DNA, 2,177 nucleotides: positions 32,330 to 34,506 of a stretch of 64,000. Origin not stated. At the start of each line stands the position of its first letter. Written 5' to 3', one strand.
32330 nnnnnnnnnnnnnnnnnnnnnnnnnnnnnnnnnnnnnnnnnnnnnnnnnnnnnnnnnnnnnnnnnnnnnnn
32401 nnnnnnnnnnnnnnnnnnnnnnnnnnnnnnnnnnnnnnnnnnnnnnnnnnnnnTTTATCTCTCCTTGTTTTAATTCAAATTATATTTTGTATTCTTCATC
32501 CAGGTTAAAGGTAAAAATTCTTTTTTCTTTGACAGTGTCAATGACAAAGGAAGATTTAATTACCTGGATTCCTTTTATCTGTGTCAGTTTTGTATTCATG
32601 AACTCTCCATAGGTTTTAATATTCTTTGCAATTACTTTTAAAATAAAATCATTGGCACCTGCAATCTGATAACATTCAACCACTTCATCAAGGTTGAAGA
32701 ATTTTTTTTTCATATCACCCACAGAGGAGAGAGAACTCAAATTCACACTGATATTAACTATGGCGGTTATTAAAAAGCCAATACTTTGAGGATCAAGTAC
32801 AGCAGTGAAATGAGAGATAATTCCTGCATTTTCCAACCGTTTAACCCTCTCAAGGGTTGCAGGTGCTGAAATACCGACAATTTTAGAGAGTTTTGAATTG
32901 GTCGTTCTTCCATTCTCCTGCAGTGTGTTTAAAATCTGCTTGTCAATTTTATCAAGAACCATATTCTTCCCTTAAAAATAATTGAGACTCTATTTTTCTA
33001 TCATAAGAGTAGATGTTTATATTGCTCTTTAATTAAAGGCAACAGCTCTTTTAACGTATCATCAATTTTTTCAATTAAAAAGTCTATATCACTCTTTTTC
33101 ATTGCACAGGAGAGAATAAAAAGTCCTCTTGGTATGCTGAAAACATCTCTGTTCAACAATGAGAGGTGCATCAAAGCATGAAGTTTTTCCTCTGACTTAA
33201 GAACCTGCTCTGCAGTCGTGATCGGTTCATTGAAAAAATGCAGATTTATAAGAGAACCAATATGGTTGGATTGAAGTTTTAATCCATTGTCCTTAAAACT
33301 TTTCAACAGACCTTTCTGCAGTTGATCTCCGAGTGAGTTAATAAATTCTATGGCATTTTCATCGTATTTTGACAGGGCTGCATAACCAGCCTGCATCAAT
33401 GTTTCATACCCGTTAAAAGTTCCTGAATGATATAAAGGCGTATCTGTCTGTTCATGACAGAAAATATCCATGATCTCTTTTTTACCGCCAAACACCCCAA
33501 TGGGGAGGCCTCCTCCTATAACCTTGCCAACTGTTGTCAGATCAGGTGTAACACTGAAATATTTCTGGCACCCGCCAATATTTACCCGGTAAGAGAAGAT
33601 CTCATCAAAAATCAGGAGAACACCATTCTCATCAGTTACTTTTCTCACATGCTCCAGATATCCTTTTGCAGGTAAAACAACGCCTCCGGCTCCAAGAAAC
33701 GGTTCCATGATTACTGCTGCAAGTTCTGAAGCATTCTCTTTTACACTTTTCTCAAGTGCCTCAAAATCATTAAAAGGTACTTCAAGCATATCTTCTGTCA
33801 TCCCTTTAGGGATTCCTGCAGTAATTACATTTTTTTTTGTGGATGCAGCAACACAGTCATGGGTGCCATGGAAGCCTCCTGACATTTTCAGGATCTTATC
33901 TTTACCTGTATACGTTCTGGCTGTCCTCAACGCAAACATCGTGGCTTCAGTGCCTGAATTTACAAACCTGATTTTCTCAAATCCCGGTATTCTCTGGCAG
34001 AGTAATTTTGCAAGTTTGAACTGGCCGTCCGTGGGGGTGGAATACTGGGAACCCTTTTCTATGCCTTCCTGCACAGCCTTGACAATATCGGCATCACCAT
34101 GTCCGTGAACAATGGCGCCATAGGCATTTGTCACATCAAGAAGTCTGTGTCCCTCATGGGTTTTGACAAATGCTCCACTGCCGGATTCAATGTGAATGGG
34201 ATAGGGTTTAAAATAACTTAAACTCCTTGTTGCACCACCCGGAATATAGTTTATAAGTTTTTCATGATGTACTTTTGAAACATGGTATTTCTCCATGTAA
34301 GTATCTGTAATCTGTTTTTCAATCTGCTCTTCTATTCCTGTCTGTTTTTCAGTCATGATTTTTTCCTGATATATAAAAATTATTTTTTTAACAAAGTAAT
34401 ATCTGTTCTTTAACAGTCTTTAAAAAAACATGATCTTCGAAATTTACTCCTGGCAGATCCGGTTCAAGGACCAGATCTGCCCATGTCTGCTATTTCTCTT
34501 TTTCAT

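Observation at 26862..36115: Co-directional cluster MIO aminomutase/lyase - beta-transaminase-like - Lrp - BKACE - acyl-CoA ligase - TRAP: candidate undescribed beta-amino-acid route of amino acid catabolism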

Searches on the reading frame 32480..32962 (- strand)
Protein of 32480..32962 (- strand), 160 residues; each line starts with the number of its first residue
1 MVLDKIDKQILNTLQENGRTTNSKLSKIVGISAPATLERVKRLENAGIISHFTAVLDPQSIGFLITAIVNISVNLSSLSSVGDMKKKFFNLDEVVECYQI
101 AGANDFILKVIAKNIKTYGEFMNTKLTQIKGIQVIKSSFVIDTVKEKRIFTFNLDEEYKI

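Call 3: search_protein_families(library=pfam, proteins=[window:32480-32962:-])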
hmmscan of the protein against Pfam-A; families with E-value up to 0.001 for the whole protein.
window:32480-32962:- (160 aa): 5 families
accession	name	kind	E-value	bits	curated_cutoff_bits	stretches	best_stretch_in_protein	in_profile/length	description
PF13412.12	HTH_24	-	6.1e-18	64.6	21.9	1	3-49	1-47/48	Winged helix-turn-helix DNA-binding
PF01037.27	AsnC_trans_reg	-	3.2e-16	59.4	25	1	71-142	3-72/73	Lrp/AsnC ligand binding domain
PF13404.12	HTH_AsnC-type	-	4.7e-16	58.8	27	1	3-44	1-42/42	AsnC-type helix-turn-helix domain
PF01047.28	MarR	-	3.4e-05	24.1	24.6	1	10-50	8-48/59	MarR family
PF01022.26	HTH_5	-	5.2e-05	23.5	22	1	9-50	6-46/47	Bacterial regulatory protein, arsR family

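Call 4: search_protein_families(library=ncbifam, proteins=[window:32480-32962:-])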
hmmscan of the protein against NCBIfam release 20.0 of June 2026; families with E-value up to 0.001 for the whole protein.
window:32480-32962:- (160 aa): 10 families
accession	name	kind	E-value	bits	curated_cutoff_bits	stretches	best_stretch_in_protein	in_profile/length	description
NF008370.0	PRK11169.1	equivalog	3e-29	101.8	233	1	3-149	12-158/164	leucine-responsive transcriptional regulator Lrp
NF053758.1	ChrTpTrnRegChrS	equivalog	9.1e-22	77.5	250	1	2-146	11-152/158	chromate efflux transcriptional regulator ChrS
NF008384.0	PRK11179.1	equivalog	4.6e-19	68.7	227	1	3-137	7-139/153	transcriptional regulator AsnC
NF040820.1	trans_reg_LrpA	equivalog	2.7e-17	63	250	1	3-144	2-140/141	HTH-type transcriptional regulator LrpA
NF040947.1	trans_reg_LysM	equivalog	2.5e-16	59.7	180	1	3-140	1-132/136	HTH-type transcriptional regulator LysM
NF041396.1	TranRegLrp_Halo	equivalog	3e-16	59.6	190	1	1-151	1-147/149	HTH-type transcriptional regulator Lrp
NF041395.1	TranRegLrpA1_Halo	equivalog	7.9e-13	48.6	250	1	4-144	4-141/142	HTH-type transcriptional regulator LrpA1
NF040707.3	Siroheme_Dcarb_AhbB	equivalog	1.1e-06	28.5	125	1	24-99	18-90/146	siroheme decarboxylase subunit beta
TIGR01884.1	cas_HTH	subfamily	1.9e-05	24.2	60.2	1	5-51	142-188/202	CRISPR-associated CARF protein Csa3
NF040708.3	Siroheme_Dcarb_AhbA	equivalog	0.00023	21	140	1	7-79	1-75/144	siroheme decarboxylase subunit alpha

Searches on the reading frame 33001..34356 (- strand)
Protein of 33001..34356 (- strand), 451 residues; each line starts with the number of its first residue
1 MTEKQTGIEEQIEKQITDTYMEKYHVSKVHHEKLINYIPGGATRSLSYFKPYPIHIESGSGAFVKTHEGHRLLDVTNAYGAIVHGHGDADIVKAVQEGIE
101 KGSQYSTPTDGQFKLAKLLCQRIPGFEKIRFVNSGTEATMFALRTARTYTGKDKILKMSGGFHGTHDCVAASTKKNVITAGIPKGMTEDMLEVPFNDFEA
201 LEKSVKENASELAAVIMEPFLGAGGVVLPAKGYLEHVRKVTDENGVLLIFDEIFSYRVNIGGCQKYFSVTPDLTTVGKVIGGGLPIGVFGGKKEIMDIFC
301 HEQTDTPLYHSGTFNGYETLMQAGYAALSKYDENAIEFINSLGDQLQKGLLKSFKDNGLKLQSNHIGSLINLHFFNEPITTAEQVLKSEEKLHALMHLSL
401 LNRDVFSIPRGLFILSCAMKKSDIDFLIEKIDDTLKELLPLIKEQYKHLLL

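Call 3: search_protein_families(library=pfam, proteins=[window:33001-34356:-])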
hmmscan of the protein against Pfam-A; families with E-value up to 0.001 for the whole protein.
window:33001-34356:- (451 aa): 2 families
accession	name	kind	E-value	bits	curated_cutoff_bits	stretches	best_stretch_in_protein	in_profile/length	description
PF00202.27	Aminotran_3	-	1.7e-55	188.8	30.5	1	52-381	9-357/403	Aminotransferase class-III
PF01212.27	Beta_elim_lyase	-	0.00043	20.1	27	1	116-252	37-169/288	Beta-eliminating lyase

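Call 4: search_protein_families(library=ncbifam, proteins=[window:33001-34356:-])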
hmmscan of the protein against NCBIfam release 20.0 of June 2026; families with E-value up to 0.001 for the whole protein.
window:33001-34356:- (451 aa): 69 families (the best 25 are shown)
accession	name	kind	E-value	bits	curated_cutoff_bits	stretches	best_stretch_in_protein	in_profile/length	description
TIGR00713.1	hemL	equivalog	9.4e-107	357.3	527.3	1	29-437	4-422/423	glutamate-1-semialdehyde 2,1-aminomutase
NF000818.0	PRK00062.1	subfamily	4.4e-106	355.1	398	1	27-437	6-426/429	glutamate-1-semialdehyde 2,1-aminomutase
NF009055.0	PRK12389.1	equivalog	4.3e-93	312.3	637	1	26-438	5-428/431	glutamate-1-semialdehyde 2,1-aminomutase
NF041362.1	GntE_guanitoxin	equivalog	5e-72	242.8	525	1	25-407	6-403/426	guanitoxin biosynthesis PLP-dependent transaminase GntE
NF005453.0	PRK07046.1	subfamily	2e-61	208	425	1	49-439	54-452/453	transaminase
NF004856.0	PRK06209.1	equivalog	8.1e-59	199.3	486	1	21-436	5-414/450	glutamate-1-semialdehyde 2,1-aminomutase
NF001864.0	PRK00615.1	equivalog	1.8e-53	181.7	706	1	31-427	11-418/433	glutamate-1-semialdehyde aminotransferase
TIGR00707.1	argD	subfamily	6.1e-44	150.4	410.05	1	48-378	5-333/381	acetylornithine/succinylornithine family transaminase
NF005993.0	PRK08117.1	subfamily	8.7e-44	149.8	574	1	53-378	25-371/433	aspartate aminotransferase family protein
NF004426.0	PRK05769.1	equivalog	1.1e-42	146.3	552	2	208-356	218-361/441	acetyl ornithine aminotransferase family protein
NF002874.0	PRK03244.1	equivalog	2.9e-42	144.8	457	1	52-351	25-320/399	acetylornithine transaminase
NF053554.1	prodigi_MAP_PigE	equivalog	1.9e-41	142.3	850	1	57-354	405-707/837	prodigiosin MAP biosynthesis aminotransferase PigE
NF002797.0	PRK02936.1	equivalog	3.3e-41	141.3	496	1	49-357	8-310/385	acetylornithine transaminase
NF008570.0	PRK11522.1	equivalog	3.1e-39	134.8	612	1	62-379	79-405/464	putrescine aminotransferase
NF052567.1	OmAmTferAptACaul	equivalog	7.6e-39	133.7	500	2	199-437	192-430/431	omega-aminotransferase AptA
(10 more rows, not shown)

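Call 19: search_solved_structures(query=window:33001-34356:-, max_evalue=1e-30, show_alignments=2)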
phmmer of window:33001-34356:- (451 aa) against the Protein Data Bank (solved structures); distinct sequences matched with E-value up to 1e-30: 34.
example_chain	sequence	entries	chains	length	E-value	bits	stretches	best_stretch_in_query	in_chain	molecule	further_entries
3bs8_A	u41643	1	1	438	1.4e-80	274.6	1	20-434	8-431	Glutamate-1-semialdehyde 2,1-aminomutase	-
3k28_A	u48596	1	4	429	2.9e-80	273.5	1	23-428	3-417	Glutamate-1-semialdehyde 2,1-aminomutase 2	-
6k8h_A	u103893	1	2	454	1.2e-79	271.5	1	32-437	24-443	Aminotransferase class-III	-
3l44_A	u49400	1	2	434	5.4e-76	259.5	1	23-432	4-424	Glutamate-1-semialdehyde 2,1-aminomutase 1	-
2epj_A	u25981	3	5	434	1.2e-73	251.8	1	28-436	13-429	Glutamate-1-semialdehyde 2,1-aminomutase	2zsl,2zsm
6iz9_A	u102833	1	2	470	5.8e-73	249.5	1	17-441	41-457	Beta-transaminase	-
2yku_A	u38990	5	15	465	8.4e-73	249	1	17-437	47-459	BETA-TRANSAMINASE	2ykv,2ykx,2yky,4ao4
4ao9_A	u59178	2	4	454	1.2e-72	248.4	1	26-431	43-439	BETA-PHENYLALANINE AMINOTRANSFERASE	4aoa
3fqa_A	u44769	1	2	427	1.4e-72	248.2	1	38-426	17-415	Glutamate-1-semialdehyde 2,1-aminomutase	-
3fq8_A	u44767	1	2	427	1.4e-72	248.2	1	38-426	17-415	Glutamate-1-semialdehyde 2,1-aminomutase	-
3fq7_A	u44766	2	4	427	1.6e-72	248.1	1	38-426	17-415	Glutamate-1-semialdehyde 2,1-aminomutase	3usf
2gsa_A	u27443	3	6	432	1.6e-72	248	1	38-426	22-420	GLUTAMATE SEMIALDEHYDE AMINOTRANSFERASE | PROTEIN (GLUTAMATE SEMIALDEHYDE AMINOTRANSFERASE)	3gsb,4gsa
2hoy_A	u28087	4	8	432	1.7e-72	248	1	38-426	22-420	Glutamate-1-semialdehyde 2,1-aminomutase (GSAM) apo-form | Glutamate-1-semialdehyde 2,1-aminomutase (GSAM) pmp-form | Glutamate-1-semialdehyde 2,1-aminomutase (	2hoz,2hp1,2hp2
5i92_A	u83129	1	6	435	3.1e-72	247.1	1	34-409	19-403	Glutamate-1-semialdehyde 2,1-aminomutase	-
5hdm_A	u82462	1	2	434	1.3e-71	245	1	35-410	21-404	Glutamate-1-semialdehyde 2,1-aminomutase 1, chloroplastic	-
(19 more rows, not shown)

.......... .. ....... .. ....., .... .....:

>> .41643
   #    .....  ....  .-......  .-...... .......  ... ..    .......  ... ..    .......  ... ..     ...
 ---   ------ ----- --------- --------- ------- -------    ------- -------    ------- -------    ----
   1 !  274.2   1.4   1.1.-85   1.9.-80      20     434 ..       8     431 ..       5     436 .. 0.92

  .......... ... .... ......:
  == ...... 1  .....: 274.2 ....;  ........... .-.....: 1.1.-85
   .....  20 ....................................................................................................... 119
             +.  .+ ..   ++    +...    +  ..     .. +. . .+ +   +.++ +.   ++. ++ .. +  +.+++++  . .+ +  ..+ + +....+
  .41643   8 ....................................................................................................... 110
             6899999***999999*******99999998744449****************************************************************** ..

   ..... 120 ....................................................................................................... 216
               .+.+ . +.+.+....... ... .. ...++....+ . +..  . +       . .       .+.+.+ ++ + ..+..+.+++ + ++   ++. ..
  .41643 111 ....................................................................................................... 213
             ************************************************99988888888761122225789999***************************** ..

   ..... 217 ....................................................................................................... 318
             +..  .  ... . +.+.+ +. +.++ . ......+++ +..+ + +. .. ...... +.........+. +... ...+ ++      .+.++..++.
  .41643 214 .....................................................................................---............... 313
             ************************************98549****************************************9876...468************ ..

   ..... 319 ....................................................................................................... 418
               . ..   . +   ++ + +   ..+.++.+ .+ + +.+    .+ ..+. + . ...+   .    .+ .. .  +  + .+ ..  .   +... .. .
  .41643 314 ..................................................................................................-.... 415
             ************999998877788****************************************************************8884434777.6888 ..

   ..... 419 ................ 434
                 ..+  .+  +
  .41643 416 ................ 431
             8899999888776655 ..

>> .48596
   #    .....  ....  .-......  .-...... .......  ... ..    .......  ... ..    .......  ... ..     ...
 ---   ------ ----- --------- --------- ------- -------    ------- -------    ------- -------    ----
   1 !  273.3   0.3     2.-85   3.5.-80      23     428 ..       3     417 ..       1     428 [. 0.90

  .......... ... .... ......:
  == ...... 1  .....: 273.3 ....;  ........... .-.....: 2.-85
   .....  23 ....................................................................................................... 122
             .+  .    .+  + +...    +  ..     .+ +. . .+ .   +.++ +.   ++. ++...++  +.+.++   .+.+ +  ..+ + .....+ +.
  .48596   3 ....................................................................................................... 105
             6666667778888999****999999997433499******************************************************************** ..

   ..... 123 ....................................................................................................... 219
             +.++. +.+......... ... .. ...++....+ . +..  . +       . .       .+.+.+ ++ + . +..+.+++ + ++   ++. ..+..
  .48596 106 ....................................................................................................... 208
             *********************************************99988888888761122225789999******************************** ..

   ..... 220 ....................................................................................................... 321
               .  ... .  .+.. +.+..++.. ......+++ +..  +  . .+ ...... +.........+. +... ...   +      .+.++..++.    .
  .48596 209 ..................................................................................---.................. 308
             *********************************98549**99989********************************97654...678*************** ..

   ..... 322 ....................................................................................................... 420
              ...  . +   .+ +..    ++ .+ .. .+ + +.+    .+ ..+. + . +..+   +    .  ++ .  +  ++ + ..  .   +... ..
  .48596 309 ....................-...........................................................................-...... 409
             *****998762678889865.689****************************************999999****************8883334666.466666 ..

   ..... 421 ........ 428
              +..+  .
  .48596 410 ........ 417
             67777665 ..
